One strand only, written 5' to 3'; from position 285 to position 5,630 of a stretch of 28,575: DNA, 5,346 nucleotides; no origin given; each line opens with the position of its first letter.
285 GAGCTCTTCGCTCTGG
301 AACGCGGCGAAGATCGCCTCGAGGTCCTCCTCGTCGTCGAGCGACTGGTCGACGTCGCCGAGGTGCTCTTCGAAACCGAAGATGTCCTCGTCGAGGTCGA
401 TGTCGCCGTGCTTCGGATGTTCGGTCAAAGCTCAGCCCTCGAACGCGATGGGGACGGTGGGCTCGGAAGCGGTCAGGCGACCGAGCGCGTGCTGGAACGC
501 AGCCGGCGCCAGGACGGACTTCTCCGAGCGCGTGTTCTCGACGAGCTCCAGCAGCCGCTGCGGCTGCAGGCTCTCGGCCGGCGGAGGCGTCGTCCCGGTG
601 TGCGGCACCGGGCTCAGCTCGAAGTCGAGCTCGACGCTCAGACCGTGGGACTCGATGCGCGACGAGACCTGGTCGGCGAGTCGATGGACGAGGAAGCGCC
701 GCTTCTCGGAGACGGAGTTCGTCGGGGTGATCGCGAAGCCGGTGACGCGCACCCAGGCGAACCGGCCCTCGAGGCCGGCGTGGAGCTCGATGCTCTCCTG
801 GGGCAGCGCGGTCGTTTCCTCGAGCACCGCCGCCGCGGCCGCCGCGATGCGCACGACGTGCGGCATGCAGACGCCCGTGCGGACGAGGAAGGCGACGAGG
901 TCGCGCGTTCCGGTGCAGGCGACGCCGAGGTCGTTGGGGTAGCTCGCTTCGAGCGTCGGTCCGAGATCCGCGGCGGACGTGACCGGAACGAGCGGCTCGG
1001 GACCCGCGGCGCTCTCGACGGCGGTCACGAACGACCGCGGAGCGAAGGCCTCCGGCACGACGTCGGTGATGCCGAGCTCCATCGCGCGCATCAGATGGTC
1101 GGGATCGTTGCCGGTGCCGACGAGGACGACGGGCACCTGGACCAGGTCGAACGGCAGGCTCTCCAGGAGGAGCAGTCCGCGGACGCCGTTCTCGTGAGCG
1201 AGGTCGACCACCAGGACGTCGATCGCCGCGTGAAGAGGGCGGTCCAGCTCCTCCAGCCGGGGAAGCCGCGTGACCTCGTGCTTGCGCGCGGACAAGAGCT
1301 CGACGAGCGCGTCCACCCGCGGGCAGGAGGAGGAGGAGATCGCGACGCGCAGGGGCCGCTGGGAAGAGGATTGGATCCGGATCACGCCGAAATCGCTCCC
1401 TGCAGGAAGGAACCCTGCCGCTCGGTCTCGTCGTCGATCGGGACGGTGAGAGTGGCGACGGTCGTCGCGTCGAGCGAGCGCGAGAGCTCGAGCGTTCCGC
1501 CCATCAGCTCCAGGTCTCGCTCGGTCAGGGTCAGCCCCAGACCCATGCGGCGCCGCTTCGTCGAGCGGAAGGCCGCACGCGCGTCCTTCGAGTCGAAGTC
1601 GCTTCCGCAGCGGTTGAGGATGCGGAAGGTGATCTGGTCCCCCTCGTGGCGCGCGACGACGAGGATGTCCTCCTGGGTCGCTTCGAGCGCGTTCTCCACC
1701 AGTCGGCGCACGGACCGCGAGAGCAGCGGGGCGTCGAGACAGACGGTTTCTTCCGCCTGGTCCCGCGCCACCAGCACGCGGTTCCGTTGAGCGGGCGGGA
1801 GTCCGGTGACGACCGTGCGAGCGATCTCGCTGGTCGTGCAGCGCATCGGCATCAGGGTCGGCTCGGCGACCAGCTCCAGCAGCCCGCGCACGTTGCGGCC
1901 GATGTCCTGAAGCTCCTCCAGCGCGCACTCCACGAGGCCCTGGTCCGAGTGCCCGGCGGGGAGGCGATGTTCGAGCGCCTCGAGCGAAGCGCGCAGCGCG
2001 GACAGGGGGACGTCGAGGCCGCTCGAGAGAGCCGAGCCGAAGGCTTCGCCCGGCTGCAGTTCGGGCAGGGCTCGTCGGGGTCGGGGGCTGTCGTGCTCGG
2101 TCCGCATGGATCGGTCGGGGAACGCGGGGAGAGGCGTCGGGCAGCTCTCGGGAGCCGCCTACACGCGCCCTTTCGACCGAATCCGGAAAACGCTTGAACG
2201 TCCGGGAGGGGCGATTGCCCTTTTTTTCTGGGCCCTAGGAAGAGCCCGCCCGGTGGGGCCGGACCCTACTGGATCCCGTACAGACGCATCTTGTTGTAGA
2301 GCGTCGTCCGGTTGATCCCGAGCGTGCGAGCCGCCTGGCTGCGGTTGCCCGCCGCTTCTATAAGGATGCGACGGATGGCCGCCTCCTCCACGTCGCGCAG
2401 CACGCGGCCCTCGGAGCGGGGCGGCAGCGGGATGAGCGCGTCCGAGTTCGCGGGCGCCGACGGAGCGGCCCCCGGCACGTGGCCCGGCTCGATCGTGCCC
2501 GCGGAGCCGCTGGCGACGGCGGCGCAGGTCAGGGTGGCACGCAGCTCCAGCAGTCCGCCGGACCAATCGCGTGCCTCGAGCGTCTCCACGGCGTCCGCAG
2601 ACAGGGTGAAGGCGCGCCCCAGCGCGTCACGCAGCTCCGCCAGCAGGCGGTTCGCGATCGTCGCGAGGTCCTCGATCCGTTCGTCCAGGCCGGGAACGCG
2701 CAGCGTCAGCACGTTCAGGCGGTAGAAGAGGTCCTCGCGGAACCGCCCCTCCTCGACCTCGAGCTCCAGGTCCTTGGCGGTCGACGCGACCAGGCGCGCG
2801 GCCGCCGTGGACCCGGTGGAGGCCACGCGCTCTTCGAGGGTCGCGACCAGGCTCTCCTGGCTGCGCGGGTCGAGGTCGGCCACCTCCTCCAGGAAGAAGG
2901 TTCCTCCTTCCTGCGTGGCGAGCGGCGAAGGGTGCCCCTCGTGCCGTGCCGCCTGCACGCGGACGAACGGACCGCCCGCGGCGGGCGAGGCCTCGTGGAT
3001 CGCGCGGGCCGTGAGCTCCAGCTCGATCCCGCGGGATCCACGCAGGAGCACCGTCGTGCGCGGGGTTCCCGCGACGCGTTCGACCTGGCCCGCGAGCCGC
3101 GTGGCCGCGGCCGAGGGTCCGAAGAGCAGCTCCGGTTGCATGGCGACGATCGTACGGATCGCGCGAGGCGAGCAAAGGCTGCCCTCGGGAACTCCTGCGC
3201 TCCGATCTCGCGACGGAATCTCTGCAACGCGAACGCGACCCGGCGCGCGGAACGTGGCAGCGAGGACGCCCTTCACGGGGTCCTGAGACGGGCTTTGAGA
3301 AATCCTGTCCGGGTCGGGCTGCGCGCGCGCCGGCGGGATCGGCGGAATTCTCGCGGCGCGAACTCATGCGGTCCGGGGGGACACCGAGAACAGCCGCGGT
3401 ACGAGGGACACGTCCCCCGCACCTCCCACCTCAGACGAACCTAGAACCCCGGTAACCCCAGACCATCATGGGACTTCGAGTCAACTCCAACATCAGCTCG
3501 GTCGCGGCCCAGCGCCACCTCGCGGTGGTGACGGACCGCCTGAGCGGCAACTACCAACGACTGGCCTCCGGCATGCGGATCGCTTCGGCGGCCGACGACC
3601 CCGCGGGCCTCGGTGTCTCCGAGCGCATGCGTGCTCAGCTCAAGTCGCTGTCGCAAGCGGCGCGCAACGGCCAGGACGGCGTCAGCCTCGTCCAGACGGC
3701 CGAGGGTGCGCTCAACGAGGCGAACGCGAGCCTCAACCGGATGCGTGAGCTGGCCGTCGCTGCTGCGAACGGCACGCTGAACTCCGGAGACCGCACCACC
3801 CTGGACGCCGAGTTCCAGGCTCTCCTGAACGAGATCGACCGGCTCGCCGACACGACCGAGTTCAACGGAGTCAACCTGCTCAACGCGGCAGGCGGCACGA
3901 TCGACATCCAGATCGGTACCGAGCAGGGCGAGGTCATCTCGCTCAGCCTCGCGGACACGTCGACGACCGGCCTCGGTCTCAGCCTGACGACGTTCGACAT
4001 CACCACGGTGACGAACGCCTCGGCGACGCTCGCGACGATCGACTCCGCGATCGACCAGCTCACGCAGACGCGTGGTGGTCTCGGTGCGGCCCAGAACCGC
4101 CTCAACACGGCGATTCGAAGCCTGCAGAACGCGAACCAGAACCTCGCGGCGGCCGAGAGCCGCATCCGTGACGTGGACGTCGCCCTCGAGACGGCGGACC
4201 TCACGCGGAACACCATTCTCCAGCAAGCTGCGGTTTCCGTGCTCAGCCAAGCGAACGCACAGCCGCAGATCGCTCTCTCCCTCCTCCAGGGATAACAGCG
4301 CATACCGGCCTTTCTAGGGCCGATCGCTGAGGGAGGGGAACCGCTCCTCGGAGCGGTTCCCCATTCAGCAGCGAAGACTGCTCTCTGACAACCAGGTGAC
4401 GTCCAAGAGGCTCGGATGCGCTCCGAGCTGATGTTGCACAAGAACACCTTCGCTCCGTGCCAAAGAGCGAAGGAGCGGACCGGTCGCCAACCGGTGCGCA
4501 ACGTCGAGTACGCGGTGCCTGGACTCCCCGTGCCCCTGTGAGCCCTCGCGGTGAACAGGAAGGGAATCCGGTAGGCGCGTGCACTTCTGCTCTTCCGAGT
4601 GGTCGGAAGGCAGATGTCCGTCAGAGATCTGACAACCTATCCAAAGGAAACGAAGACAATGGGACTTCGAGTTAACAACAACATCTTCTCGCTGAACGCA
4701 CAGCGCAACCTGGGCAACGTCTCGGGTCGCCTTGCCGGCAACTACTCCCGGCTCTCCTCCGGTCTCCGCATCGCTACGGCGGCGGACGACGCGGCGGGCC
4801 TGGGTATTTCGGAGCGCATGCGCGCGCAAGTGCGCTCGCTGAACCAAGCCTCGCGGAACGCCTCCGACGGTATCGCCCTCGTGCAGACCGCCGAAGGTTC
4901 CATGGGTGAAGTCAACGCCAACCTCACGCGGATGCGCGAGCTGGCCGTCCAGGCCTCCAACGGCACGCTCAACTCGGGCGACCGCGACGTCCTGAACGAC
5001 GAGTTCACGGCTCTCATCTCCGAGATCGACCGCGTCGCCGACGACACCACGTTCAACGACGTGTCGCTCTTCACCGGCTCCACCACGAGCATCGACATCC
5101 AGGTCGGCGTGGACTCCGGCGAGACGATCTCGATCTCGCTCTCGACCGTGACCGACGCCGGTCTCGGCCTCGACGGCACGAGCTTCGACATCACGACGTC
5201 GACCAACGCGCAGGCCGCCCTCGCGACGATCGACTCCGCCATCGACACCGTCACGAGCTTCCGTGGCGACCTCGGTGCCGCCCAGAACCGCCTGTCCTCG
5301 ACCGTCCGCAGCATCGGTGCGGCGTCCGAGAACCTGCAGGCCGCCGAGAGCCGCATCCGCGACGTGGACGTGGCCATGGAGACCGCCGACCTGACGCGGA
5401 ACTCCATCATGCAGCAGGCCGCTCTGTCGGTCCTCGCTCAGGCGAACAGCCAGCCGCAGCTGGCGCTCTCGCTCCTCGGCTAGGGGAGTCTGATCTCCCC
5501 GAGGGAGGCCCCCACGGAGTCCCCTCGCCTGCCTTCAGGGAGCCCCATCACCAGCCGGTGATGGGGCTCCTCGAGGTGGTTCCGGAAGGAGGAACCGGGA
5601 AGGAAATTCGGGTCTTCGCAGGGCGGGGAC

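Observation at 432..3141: Three adjacent signalling genes that all appear catalytically dead, divergent from flagellin: a candidate phosphorylation-independent flagellar control module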

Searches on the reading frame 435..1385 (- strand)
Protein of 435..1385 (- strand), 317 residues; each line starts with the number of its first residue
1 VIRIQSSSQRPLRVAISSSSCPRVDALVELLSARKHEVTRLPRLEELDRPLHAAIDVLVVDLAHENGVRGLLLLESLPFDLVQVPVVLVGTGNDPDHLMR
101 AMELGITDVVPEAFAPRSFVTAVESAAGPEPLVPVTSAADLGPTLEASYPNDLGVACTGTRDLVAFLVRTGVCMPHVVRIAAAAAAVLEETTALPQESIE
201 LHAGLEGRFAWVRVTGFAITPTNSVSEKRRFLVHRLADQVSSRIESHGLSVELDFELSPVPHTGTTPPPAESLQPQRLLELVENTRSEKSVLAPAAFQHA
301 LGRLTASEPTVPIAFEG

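Call 14: find_homologous_proteins(query=window:435-1385:-)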
Query window:435-1385:- (317 aa): 1 proteins with E <= 0.001 among 8000 candidates.
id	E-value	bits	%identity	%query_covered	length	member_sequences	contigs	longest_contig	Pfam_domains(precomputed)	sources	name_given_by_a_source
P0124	2.1e-198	676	100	100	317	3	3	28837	-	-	-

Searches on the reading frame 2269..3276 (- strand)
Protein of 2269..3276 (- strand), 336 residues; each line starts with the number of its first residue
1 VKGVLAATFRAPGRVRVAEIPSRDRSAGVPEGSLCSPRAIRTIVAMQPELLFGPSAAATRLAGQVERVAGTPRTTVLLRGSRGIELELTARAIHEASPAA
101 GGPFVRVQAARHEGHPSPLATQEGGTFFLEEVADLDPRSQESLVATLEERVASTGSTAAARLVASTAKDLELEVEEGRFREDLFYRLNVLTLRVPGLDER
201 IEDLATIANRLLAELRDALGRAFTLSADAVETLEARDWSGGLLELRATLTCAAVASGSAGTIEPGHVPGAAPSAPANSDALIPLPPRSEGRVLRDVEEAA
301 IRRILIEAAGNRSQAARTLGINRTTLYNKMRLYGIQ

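Call 7: search_protein_families(library=pfam, proteins=[window:2269-3276:-], max_evalue=1)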
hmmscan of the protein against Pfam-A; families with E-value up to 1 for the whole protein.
window:2269-3276:- (336 aa): 9 families
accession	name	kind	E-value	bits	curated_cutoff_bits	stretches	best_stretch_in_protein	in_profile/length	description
PF00158.32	Sigma54_activat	-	3.9e-23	82.4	20.2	2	119-192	89-167/168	Sigma-54 interaction domain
PF14532.12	Sigma54_activ_2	-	4.5e-18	66.3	25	1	52-197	1-138/138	Sigma-54 interaction domain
PF02954.25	HTH_8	-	1.3e-12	47.6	22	1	293-331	2-40/42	Bacterial regulatory protein, Fis family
PF25601.1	AAA_lid_14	-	8.2e-08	32.4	27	1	199-271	2-74/87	AAA+ ATPase lid domain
PF18024.7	HTH_50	-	0.00018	21.6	27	1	314-336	28-50/50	Helix-turn-helix domain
PF13556.12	HTH_30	-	0.0026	18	27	1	304-331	7-34/59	PucR C-terminal helix-turn-helix domain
PF13551.12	HTH_29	-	0.077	13.5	28.1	1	307-328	8-31/64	Winged helix-turn helix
PF17762.8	HTH_ParB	-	0.12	13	22.6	1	296-333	6-44/102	ParB HTH domain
PF07728.20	AAA_5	-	0.15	12.5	22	1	111-157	52-100/139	AAA domain (dynein-related subfamily)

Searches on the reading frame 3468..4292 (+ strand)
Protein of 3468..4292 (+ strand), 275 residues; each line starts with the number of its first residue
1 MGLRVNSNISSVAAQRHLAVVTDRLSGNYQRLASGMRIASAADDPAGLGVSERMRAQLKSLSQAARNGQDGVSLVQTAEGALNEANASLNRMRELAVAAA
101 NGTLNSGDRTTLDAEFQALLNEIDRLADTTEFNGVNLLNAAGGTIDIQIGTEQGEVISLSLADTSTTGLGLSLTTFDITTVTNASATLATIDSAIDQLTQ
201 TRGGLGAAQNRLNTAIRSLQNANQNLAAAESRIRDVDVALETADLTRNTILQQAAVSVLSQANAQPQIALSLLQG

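Call 11: search_protein_families(library=pfam, proteins=[window:3468-4292:+], max_evalue=0.01)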
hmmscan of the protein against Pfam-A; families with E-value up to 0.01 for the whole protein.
window:3468-4292:+ (275 aa): 2 families
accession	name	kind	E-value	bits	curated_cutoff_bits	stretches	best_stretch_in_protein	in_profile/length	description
PF00669.25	Flagellin_N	-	1.7e-38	132.3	26.6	1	5-140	1-136/139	Bacterial flagellin N-terminal helical region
PF00700.27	Flagellin_C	-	2.9e-24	85.6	23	1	189-273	2-86/86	Bacterial flagellin C-terminal helical region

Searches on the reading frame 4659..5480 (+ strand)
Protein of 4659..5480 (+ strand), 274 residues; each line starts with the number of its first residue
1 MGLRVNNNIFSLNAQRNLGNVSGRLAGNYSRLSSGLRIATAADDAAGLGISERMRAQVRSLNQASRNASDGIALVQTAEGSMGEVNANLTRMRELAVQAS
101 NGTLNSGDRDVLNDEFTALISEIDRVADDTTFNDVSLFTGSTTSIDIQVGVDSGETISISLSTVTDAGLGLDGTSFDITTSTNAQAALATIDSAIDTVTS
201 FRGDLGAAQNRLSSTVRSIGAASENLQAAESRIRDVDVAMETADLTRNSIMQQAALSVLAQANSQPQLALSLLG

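Call 11: search_protein_families(library=pfam, proteins=[window:4659-5480:+], max_evalue=0.01)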
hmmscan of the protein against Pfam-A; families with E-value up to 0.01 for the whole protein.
window:4659-5480:+ (274 aa): 2 families
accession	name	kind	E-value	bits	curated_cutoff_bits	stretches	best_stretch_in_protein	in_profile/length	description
PF00669.25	Flagellin_N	-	1.1e-41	142.6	26.6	1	5-143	1-139/139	Bacterial flagellin N-terminal helical region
PF00700.27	Flagellin_C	-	1e-25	90.3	23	1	189-273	2-86/86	Bacterial flagellin C-terminal helical region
